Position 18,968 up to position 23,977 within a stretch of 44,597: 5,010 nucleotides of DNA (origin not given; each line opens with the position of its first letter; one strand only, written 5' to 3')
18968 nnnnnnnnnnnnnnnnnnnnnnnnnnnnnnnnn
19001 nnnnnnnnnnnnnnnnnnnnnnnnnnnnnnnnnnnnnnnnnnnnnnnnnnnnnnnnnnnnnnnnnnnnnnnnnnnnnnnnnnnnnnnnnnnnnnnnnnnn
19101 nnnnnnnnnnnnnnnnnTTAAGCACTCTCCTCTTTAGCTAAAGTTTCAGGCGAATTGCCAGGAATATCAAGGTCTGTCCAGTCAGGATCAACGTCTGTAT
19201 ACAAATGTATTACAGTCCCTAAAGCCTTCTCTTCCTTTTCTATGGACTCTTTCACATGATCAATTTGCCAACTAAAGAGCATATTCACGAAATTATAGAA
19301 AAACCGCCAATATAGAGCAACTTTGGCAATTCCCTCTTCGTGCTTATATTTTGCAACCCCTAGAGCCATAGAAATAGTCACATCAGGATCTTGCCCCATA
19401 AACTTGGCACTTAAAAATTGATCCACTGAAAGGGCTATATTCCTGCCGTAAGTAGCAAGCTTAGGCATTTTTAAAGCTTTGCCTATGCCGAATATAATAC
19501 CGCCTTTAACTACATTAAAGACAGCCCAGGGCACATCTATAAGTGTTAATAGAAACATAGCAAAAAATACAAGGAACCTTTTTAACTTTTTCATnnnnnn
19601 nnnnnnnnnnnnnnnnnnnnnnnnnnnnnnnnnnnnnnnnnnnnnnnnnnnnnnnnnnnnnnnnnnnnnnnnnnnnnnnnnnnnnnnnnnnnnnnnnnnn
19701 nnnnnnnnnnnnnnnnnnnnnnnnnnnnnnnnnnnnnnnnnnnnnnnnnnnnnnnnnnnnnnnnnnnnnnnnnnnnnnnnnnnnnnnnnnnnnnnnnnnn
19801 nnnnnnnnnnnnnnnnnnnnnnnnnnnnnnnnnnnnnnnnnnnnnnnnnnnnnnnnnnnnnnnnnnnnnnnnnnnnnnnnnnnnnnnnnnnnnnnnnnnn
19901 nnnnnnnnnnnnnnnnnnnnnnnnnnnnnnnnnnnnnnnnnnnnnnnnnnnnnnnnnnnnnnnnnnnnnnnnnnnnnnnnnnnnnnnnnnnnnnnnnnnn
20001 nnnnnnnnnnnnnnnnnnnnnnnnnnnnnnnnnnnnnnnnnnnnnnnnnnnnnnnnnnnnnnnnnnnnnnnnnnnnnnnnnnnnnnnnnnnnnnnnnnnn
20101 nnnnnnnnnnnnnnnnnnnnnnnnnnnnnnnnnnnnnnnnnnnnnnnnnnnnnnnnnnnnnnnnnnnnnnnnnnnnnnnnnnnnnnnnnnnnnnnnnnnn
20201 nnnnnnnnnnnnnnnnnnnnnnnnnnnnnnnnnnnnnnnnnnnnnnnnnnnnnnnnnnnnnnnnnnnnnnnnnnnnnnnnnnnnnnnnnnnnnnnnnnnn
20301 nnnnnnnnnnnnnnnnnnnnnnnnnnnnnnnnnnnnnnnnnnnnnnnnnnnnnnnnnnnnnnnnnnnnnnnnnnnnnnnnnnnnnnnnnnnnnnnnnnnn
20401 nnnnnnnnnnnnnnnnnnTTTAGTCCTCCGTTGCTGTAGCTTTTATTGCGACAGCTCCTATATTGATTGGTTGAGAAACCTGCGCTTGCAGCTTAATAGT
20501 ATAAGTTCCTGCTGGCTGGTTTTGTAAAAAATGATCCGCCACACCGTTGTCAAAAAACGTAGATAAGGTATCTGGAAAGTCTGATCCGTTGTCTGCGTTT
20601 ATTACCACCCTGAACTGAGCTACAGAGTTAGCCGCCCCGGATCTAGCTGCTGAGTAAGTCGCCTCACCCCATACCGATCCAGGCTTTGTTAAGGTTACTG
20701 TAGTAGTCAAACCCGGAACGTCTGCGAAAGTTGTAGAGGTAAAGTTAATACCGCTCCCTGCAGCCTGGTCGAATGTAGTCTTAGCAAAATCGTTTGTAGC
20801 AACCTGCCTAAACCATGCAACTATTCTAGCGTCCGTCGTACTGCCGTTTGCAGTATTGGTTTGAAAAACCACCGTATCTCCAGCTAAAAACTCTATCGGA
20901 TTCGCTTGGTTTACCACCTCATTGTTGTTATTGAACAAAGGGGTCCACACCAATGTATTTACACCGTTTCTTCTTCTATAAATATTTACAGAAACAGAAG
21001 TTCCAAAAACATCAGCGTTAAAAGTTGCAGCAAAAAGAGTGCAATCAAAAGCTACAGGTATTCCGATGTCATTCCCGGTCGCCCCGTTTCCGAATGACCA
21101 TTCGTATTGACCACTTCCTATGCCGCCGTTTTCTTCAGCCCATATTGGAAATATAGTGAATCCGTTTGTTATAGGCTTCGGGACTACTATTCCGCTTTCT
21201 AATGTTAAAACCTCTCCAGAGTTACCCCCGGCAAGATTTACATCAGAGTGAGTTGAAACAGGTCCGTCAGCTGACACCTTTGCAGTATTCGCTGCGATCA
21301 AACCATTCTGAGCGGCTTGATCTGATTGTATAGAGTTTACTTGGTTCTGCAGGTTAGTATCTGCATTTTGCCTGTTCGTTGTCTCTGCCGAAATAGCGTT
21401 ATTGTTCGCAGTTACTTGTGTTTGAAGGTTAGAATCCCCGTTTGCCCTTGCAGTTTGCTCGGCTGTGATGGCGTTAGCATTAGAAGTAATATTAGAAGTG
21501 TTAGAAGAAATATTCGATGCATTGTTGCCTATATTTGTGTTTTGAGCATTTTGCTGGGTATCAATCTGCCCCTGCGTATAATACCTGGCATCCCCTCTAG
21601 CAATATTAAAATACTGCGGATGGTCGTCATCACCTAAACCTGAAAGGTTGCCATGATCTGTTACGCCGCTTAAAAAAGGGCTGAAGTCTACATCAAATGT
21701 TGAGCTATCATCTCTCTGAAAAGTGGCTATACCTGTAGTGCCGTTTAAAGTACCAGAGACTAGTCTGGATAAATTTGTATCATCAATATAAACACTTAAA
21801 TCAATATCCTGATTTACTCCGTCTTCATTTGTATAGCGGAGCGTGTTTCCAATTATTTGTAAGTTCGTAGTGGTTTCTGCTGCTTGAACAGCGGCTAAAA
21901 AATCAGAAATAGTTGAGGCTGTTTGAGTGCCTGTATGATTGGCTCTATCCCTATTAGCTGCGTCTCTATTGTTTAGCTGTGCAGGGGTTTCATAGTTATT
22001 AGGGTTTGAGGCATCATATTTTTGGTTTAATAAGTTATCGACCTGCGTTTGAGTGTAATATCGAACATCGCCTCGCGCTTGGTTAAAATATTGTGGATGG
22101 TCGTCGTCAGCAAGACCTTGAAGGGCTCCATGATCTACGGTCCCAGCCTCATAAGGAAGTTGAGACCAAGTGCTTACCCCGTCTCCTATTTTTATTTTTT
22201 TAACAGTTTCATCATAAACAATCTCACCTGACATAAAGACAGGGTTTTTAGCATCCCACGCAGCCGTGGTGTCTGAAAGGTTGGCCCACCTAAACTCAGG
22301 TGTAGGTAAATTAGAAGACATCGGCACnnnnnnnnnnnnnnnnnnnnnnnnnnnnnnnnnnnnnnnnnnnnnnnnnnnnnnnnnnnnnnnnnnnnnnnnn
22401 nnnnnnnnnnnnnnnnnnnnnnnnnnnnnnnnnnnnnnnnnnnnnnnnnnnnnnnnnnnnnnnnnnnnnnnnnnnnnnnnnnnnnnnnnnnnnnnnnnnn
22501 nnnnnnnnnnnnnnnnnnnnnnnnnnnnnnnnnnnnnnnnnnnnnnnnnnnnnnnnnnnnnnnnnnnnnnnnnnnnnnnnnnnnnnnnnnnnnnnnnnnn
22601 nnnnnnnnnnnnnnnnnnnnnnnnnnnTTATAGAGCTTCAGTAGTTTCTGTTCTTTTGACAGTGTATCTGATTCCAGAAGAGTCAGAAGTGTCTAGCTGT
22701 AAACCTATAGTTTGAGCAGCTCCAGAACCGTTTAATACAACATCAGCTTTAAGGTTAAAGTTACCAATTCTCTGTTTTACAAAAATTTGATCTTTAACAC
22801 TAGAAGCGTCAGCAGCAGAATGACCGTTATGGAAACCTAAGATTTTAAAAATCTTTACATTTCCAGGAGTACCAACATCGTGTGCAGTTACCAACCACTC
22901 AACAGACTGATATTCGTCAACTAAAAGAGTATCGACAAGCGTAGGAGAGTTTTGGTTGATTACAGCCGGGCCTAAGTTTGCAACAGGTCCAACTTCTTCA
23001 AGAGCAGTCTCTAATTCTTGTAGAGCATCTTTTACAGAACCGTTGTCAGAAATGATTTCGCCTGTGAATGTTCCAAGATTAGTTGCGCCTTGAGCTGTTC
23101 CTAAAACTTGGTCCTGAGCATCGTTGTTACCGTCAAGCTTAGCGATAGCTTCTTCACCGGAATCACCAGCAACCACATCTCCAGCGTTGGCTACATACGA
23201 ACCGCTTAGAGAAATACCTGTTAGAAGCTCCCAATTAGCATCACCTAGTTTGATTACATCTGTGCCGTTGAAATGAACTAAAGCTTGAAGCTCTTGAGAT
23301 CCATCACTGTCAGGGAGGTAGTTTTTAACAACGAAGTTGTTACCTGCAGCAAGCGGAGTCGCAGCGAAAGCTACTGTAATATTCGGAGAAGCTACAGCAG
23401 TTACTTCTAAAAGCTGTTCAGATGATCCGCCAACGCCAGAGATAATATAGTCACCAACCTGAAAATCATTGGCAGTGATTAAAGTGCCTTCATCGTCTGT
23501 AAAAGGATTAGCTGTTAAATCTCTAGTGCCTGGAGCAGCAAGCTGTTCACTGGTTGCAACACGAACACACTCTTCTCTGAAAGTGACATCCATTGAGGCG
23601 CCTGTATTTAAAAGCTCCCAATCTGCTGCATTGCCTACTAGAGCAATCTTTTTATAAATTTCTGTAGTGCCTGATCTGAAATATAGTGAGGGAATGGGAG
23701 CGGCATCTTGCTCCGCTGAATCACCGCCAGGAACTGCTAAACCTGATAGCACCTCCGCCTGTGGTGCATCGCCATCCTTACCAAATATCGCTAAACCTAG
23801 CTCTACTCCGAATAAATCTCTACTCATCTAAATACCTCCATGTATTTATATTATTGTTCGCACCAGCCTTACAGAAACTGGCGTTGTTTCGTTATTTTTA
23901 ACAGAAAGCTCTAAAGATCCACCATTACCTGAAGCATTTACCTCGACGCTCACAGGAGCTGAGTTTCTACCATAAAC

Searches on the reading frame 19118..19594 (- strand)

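Call 31: search_protein_families(library=phrogs, proteins=[window:19118-19594:-], max_evalue=0.001)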
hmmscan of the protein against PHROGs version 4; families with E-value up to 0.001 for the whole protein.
window:19118-19594:- (158 aa): 2 families
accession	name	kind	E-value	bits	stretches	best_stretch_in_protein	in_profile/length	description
phrog_3342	-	unknown function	4.9e-08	33.8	1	42-124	3-77/90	-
phrog_23985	-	unknown function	0.00014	23.1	1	12-123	10-115/122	-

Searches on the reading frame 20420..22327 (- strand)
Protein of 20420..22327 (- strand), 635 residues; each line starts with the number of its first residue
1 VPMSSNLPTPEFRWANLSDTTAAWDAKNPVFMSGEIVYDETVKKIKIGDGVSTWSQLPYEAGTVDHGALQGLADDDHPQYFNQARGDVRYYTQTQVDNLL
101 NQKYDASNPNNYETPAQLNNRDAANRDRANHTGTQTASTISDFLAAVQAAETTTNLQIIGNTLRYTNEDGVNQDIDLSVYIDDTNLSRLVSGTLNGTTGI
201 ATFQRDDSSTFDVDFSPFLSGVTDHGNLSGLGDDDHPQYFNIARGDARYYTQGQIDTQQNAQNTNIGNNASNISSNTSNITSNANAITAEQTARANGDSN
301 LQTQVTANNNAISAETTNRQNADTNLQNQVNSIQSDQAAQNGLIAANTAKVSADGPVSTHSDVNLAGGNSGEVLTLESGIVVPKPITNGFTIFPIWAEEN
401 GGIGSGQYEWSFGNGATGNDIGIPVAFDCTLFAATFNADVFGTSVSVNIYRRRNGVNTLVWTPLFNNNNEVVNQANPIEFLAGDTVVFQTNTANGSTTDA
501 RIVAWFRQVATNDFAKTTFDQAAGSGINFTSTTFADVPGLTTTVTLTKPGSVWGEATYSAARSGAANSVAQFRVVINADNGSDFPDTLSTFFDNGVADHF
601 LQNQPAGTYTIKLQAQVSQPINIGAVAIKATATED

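Call 31: search_protein_families(library=phrogs, proteins=[window:20420-22327:-], max_evalue=0.001)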
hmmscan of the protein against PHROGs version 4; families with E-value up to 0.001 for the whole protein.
window:20420-22327:- (635 aa): 8 families
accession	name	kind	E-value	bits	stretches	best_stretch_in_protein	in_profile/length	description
phrog_22284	-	tail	8.4e-19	68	1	149-219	786-855/1236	tail fiber protein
phrog_27786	-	tail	7e-09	35.7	1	17-62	10-55/729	tail spike protein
phrog_19976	-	tail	2.4e-08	34.7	1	13-98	9-94/256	tail assembly protein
phrog_38417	-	other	4.8e-08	33.6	1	21-59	11-49/312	hyaluronidase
phrog_2647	-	head and packaging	3.3e-07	30.7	1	107-153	24-70/336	head decoration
phrog_31660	-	tail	4e-07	31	1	14-59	10-55/182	tail fiber protein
phrog_6049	-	tail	0.00021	21.9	1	21-62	18-59/337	tail fiber protein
phrog_24754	-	tail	0.00073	20.5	1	17-60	10-53/202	tail fiber protein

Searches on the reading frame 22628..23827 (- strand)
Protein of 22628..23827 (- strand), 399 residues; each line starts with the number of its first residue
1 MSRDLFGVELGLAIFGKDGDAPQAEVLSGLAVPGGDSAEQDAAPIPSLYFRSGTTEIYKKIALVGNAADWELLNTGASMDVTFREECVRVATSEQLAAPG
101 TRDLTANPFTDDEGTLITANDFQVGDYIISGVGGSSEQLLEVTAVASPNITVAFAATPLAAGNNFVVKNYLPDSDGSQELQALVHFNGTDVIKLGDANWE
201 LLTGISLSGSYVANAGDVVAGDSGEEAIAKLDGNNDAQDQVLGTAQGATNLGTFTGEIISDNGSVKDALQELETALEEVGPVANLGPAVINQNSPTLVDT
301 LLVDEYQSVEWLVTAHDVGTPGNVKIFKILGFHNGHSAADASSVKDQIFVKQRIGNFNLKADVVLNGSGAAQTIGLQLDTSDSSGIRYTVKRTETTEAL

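Call 31: search_protein_families(library=phrogs, proteins=[window:22628-23827:-], max_evalue=0.001)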
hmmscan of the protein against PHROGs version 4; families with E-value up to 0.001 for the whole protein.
window:22628-23827:- (399 aa): 3 families
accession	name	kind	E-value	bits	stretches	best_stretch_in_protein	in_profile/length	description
phrog_24595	-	head and packaging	2.8e-10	41.1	1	214-297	172-254/325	virion structural protein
phrog_34255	-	unknown function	1.4e-08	34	1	239-289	669-718/1044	-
phrog_30158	-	unknown function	3.6e-06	26.7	1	225-278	244-297/779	-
